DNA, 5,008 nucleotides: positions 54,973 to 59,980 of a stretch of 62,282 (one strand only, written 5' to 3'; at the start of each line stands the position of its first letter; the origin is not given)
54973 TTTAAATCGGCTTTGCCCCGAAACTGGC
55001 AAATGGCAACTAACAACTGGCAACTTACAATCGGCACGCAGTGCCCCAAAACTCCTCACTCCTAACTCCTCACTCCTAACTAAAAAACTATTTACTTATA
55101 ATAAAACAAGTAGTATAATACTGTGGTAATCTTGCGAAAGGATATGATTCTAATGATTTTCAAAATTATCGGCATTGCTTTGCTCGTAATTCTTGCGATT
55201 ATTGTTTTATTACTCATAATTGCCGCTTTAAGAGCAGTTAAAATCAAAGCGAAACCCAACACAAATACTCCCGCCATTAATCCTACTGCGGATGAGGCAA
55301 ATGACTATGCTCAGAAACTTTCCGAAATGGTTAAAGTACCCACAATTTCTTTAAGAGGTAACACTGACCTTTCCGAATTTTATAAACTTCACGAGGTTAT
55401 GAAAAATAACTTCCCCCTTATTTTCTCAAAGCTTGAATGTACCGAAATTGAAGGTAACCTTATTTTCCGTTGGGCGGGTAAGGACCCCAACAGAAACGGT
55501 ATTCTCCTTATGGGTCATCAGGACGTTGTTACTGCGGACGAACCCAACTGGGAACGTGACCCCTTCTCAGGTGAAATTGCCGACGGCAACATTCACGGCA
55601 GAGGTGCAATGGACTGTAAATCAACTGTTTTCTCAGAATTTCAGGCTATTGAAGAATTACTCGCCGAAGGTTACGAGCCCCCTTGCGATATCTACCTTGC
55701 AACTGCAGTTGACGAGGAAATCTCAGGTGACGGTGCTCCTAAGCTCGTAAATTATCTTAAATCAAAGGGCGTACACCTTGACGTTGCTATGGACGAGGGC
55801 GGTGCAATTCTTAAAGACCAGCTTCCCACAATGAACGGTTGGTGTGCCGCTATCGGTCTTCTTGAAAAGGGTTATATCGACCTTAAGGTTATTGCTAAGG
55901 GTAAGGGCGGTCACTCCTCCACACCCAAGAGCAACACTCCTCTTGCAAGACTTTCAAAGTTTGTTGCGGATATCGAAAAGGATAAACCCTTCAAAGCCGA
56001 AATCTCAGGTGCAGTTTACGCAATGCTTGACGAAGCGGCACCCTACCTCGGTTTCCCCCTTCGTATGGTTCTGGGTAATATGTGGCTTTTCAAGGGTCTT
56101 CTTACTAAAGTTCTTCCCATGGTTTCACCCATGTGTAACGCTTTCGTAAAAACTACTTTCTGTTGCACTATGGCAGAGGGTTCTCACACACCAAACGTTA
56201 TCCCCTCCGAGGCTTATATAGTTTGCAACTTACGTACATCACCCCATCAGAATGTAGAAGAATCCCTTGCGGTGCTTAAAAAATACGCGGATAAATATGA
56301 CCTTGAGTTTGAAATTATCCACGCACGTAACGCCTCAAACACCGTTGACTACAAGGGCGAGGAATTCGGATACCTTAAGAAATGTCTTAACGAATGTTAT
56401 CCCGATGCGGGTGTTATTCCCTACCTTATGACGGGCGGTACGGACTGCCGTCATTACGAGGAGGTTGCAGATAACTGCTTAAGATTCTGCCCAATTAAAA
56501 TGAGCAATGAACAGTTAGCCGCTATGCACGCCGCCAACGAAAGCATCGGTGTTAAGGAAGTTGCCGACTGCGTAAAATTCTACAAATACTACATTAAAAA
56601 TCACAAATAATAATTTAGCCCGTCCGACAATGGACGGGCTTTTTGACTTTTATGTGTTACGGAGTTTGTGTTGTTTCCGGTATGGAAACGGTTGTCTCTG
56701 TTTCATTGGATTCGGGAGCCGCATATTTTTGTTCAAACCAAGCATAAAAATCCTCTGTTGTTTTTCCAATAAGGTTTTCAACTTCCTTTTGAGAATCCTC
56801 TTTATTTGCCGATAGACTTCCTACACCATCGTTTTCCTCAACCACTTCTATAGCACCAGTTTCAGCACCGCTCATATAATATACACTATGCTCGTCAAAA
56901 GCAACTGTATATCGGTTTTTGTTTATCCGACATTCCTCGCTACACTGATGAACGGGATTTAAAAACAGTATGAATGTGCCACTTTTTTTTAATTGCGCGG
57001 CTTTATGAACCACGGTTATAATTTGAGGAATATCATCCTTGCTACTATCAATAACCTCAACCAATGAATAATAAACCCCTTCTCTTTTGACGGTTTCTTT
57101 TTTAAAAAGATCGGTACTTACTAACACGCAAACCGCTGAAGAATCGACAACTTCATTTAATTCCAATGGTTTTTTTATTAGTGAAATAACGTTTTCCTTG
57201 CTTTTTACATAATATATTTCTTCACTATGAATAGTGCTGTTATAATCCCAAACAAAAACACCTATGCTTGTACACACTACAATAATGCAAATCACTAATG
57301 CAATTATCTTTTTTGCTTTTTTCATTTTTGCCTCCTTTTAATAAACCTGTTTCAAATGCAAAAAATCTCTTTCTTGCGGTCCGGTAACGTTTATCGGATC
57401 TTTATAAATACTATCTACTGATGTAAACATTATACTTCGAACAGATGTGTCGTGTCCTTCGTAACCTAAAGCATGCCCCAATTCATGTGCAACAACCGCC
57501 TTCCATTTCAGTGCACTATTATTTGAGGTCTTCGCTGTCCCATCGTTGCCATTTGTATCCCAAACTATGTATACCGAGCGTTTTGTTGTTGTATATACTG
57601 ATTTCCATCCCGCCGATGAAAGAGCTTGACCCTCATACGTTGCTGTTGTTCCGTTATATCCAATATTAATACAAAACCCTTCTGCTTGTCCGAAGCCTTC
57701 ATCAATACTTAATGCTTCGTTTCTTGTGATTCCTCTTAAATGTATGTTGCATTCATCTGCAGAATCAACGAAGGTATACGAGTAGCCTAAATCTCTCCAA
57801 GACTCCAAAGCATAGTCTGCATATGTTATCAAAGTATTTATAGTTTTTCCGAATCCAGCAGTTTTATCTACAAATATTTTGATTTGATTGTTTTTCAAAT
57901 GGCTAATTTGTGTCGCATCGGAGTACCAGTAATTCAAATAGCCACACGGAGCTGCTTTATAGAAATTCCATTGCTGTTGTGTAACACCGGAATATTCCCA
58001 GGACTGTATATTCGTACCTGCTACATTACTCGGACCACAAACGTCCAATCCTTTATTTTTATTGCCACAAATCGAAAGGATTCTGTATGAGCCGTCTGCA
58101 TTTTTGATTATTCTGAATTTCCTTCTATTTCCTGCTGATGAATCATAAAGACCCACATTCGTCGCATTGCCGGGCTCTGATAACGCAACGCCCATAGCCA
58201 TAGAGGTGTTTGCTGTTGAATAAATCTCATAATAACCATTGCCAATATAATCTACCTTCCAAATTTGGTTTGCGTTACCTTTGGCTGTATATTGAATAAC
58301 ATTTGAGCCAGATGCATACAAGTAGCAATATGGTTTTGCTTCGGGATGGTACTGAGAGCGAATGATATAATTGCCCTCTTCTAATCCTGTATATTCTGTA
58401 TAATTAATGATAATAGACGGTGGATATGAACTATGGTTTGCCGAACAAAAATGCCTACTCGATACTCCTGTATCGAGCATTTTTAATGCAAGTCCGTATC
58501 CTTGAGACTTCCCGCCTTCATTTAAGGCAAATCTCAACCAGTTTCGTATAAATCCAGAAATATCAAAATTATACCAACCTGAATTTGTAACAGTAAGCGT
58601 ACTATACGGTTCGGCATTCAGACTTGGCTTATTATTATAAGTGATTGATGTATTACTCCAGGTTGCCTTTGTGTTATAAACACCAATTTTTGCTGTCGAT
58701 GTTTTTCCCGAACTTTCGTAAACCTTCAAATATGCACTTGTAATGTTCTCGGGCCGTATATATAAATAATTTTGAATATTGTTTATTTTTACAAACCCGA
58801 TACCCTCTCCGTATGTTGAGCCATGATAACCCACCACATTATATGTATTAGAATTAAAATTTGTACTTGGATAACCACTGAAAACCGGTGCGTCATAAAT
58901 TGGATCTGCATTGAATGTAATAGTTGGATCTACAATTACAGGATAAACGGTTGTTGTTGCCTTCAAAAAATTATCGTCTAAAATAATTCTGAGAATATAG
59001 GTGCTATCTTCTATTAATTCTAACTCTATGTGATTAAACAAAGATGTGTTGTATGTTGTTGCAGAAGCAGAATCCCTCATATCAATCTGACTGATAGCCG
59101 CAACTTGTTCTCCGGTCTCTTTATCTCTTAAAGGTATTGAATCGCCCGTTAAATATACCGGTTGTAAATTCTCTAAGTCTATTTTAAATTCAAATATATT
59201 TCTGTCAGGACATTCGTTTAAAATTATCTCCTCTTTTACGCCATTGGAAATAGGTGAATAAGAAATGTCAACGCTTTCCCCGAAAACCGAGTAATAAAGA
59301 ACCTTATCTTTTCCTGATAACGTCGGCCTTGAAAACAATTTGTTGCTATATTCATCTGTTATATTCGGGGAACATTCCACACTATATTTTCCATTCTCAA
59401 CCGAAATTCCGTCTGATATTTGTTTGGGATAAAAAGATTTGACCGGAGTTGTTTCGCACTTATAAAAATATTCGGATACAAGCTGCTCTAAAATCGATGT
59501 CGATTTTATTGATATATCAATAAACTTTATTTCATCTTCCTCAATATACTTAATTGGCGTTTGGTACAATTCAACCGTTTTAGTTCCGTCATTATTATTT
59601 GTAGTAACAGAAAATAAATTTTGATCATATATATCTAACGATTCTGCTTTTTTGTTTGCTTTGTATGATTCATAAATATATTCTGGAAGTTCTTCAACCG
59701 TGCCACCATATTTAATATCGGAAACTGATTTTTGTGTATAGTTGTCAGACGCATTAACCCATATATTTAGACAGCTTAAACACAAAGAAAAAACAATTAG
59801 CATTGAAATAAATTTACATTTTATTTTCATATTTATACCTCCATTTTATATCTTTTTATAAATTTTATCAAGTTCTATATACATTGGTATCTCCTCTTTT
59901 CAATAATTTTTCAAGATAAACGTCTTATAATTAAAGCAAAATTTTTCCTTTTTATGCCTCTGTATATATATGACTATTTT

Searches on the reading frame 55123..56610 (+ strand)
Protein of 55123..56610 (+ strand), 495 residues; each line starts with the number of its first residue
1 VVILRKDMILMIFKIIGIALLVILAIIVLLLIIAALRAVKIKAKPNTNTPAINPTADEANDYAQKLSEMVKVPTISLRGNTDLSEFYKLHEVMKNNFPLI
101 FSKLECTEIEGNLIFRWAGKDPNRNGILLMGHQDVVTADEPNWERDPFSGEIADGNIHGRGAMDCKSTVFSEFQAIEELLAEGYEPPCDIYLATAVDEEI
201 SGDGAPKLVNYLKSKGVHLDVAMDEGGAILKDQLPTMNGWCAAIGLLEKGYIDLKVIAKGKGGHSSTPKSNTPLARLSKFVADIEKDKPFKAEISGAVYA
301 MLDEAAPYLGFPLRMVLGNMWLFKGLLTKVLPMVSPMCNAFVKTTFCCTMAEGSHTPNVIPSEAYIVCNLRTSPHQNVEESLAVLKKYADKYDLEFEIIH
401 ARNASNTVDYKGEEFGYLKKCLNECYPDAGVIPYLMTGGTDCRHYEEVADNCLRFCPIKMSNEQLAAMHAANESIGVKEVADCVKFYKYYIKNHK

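Call 77: search_protein_families(library=pfam, proteins=[window:55123-56610:+], max_evalue=0.00001)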
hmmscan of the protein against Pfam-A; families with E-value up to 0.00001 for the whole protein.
window:55123-56610:+ (495 aa): 2 families
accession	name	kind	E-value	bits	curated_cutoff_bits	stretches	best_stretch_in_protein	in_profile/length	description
PF01546.33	Peptidase_M20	-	1.7e-25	90.6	24.6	1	128-492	1-205/206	Peptidase family M20/M25/M40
PF07687.19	M20_dimer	-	1.8e-13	50.8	21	1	248-394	3-104/107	Peptidase dimerisation domain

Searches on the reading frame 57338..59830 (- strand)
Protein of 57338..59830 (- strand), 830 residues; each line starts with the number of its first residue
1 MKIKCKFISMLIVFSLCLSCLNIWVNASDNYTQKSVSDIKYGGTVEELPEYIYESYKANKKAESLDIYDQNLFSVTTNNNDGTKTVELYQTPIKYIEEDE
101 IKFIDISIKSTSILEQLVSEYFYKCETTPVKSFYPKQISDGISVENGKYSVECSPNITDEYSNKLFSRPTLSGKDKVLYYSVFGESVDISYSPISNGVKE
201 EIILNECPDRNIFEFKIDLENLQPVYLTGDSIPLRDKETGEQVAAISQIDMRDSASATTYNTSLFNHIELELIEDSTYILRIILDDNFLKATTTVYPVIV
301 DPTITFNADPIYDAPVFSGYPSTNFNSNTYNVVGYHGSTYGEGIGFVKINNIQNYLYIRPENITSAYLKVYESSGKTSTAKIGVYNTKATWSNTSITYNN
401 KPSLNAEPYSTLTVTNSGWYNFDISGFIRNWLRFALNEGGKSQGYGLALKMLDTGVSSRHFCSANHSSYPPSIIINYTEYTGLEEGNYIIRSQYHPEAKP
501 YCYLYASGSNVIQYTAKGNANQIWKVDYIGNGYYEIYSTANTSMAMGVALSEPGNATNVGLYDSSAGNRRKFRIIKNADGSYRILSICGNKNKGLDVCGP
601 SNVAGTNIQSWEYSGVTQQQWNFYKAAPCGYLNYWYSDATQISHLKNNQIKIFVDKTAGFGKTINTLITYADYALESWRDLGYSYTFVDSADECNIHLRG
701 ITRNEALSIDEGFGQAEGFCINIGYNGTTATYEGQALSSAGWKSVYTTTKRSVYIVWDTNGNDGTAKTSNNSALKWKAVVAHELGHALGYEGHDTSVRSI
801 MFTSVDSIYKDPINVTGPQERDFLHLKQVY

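Call 77: search_protein_families(library=pfam, proteins=[window:57338-59830:-], max_evalue=0.00001)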
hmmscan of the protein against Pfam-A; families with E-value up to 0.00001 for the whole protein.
window:57338-59830:- (830 aa): 2 families
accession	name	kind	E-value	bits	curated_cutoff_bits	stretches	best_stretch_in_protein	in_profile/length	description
PF14200.12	RicinB_lectin_2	-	2.3e-19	70.3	25.6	2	520-611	1-89/89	Ricin-type beta-trefoil lectin domain-like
PF24517.2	CBM96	-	1.8e-15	57.6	26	1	309-432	6-127/164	Carbohydrate-binding module family 96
